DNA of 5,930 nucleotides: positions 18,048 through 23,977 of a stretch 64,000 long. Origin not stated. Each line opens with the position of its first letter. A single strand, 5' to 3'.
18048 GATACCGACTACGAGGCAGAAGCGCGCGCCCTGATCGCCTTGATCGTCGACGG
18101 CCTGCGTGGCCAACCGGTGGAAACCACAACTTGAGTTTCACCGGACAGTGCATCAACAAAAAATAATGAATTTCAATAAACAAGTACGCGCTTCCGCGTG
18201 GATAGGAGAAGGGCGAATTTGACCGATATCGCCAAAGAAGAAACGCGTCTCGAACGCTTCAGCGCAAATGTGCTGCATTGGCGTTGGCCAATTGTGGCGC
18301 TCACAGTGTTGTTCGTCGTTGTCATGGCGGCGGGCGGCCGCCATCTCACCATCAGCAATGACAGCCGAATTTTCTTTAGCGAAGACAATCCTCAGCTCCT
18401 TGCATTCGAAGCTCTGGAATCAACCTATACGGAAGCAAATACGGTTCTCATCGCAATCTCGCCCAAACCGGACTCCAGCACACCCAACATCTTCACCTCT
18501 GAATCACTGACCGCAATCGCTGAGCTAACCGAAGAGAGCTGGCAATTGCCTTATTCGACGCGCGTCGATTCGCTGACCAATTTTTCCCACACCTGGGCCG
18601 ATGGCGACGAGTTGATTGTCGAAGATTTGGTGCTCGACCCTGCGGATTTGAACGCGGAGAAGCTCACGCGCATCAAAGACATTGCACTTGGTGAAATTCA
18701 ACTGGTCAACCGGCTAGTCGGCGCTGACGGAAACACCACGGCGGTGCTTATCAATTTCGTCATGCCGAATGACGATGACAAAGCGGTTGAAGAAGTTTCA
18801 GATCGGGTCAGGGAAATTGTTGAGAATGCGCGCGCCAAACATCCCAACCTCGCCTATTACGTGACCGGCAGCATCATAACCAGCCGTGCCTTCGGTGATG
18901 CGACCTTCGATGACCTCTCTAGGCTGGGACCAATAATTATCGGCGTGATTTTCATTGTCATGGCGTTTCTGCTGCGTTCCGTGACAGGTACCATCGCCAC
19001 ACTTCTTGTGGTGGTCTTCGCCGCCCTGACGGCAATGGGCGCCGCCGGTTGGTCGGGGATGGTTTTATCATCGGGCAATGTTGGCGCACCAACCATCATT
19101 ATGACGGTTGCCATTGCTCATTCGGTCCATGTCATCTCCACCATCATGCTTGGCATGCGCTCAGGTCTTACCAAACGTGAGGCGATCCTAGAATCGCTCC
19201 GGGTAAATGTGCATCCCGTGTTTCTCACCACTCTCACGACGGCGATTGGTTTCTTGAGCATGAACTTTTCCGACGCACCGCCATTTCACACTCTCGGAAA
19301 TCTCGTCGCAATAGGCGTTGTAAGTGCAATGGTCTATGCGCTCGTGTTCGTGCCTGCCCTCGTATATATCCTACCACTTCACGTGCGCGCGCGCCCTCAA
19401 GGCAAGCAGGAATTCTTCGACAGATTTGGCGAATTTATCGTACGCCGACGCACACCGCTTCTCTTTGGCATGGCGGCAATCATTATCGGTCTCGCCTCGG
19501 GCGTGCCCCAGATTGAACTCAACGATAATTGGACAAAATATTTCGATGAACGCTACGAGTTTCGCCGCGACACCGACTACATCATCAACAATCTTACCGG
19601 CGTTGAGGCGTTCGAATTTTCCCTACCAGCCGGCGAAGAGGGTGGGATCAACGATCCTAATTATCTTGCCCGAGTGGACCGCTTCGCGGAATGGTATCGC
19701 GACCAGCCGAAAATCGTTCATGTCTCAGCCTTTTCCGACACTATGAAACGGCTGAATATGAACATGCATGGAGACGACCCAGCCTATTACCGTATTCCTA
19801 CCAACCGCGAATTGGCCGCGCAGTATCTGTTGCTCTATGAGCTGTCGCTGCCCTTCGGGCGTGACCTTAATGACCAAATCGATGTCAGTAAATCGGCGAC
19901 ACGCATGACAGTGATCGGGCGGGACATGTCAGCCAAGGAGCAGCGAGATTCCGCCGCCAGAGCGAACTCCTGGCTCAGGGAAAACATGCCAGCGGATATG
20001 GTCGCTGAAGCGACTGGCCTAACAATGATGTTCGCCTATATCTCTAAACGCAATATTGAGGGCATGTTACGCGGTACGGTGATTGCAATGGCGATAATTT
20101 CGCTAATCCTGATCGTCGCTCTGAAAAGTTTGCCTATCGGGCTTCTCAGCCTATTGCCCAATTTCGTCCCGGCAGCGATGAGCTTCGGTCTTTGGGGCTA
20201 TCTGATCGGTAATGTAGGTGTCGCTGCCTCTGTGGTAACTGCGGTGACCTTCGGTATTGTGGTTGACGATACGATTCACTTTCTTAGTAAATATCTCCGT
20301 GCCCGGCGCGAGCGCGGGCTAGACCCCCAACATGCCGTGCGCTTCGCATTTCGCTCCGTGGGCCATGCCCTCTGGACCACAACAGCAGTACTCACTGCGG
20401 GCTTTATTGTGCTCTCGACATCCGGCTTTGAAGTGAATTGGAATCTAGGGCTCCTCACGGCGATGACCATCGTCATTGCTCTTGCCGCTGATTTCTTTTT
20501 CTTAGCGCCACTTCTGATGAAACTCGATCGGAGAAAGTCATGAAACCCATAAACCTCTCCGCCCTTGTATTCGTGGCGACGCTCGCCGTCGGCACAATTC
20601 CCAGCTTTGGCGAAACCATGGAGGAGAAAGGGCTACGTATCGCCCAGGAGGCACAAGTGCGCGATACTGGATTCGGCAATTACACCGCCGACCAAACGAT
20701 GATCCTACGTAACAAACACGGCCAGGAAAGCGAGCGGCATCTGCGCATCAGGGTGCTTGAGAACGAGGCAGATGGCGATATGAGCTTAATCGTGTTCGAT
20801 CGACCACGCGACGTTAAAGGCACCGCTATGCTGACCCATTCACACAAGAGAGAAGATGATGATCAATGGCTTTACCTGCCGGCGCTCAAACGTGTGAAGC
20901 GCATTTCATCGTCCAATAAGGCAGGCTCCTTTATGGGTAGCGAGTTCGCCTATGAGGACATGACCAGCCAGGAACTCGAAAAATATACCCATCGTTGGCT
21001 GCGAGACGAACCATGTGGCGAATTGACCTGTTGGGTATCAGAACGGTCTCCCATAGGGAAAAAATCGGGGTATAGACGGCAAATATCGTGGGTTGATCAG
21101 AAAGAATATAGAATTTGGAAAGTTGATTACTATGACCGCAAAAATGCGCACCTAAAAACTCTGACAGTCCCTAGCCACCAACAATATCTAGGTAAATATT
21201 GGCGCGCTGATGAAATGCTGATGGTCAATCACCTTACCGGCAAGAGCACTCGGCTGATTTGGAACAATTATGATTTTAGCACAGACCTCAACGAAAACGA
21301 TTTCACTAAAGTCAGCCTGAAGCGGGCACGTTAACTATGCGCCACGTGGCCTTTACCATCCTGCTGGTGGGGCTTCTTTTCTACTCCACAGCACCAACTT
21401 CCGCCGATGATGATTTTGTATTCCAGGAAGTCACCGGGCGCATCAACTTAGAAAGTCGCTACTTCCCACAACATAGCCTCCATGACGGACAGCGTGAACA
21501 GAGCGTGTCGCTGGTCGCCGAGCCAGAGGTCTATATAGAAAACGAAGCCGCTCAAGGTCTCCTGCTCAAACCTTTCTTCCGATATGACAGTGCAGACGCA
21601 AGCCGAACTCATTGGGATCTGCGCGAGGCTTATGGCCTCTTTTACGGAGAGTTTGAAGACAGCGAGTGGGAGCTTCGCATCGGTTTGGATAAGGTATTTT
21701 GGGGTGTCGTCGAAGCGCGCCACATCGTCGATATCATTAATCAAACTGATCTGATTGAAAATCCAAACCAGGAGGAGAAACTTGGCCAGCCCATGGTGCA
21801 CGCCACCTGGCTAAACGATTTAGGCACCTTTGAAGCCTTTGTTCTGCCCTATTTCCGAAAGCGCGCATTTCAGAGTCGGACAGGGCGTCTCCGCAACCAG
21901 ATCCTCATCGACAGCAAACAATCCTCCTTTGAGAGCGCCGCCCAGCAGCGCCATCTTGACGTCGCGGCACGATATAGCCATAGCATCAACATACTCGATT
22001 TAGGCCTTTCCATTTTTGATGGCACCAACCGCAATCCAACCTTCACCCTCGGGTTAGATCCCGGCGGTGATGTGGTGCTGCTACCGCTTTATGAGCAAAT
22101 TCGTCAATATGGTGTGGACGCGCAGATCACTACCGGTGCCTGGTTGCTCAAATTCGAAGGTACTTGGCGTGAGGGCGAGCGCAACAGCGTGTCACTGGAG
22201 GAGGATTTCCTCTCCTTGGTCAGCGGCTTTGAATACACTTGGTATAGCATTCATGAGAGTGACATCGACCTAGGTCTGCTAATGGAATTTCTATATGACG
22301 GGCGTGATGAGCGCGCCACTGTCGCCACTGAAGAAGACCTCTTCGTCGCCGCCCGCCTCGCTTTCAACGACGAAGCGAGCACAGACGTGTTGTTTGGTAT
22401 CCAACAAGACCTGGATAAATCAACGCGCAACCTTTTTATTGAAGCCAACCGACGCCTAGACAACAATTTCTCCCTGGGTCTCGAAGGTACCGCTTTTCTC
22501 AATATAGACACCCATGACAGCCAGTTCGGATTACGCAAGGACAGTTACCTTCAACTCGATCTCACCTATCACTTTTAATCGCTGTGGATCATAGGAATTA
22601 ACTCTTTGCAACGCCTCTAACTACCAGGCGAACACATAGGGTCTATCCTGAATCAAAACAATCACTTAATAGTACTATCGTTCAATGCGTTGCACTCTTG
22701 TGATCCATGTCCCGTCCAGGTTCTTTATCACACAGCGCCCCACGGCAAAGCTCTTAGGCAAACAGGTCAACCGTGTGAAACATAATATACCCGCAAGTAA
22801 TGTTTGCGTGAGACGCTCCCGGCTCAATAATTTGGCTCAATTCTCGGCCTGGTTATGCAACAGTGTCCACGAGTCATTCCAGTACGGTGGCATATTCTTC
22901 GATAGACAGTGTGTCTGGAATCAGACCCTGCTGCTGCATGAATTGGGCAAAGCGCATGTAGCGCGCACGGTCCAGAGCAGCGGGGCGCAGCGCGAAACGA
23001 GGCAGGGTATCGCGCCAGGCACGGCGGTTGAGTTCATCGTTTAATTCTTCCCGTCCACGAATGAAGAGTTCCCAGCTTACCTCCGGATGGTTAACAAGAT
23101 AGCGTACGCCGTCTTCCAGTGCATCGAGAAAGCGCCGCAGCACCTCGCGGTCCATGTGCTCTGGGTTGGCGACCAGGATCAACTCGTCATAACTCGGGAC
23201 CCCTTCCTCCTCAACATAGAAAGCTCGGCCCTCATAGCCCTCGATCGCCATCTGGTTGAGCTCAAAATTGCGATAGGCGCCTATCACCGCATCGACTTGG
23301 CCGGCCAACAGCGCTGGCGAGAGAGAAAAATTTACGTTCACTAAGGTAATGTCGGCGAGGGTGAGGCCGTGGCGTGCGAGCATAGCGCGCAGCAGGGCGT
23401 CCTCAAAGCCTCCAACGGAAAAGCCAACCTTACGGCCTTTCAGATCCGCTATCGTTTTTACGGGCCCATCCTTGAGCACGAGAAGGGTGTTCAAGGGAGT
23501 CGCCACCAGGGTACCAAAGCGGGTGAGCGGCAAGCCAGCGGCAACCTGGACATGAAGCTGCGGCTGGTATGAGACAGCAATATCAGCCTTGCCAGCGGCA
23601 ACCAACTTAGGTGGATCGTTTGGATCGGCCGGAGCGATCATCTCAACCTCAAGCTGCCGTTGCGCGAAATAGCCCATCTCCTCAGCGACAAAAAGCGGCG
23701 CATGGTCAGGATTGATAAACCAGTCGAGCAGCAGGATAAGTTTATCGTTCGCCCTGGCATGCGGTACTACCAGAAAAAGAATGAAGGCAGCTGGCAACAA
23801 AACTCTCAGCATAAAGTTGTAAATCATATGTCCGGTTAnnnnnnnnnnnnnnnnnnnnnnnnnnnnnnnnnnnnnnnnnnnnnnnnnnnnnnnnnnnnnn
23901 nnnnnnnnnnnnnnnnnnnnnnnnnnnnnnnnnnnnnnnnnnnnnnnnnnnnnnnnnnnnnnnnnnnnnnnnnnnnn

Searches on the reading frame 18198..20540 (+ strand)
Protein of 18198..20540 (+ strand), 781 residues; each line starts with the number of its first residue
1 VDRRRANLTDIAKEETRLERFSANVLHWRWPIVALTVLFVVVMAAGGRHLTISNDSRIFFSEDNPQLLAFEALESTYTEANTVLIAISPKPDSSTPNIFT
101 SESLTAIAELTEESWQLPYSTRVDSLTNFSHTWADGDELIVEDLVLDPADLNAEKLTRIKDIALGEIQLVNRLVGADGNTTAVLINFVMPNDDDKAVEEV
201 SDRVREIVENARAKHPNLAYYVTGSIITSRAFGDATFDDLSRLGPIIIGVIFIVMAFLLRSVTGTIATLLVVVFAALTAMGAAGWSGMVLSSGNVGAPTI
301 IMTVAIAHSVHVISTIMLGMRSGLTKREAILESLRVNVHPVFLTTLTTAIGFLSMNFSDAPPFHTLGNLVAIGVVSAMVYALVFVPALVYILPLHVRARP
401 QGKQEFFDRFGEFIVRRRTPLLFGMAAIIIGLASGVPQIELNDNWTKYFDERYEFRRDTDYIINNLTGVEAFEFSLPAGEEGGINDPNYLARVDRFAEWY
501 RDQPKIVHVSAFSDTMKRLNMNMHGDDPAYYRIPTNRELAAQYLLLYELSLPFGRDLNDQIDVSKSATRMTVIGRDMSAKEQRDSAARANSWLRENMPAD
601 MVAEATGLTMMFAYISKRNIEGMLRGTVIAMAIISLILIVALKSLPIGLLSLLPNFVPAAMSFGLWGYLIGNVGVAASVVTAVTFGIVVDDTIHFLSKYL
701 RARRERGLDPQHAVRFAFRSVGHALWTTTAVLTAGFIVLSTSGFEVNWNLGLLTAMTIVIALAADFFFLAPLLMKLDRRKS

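Call 63: search_protein_families(library=pfam, proteins=[window:18198-20540:+], max_evalue=0.00001)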
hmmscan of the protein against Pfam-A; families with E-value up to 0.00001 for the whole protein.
window:18198-20540:+ (781 aa): 2 families
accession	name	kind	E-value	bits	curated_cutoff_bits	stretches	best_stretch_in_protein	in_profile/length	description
PF03176.21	MMPL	-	6.5e-42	144.1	20.5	2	164-418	71-330/333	MMPL family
PF00873.25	ACR_tran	-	1.4e-08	33.4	28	0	595-765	308-474/1021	AcrB/AcrD/AcrF family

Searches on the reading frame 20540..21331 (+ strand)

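Call 63: search_protein_families(library=pfam, proteins=[window:20540-21331:+], max_evalue=0.00001)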
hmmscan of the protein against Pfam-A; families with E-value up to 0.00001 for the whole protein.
window:20540-21331:+ (264 aa): 2 families
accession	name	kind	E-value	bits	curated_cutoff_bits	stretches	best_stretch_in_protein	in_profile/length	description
PF17131.11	LolA_like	-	7.8e-65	218.4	30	1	80-262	3-184/184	Outer membrane lipoprotein-sorting protein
PF07044.18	DUF1329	-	5.9e-09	36.1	23.1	0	37-126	102-190/368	Protein of unknown function (DUF1329)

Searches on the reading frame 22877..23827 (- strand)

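Call 12: search_protein_families(library=pfam, proteins=[window:22877-23827:-], max_evalue=0.001)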
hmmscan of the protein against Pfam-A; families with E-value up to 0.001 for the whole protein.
window:22877-23827:- (317 aa): 3 families
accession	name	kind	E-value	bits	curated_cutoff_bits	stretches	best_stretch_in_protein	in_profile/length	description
PF09084.16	NMT1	-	8.1e-72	242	20.5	1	39-249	1-214/216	NMT1/THI5 like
PF13379.11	NMT1_2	-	3.7e-07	30.6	24.7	1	37-181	13-176/252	NMT1-like family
PF12974.12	Phosphonate-bd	-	3.9e-05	23.6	27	1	60-236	30-212/242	ABC transporter, phosphonate, periplasmic substrate-binding protein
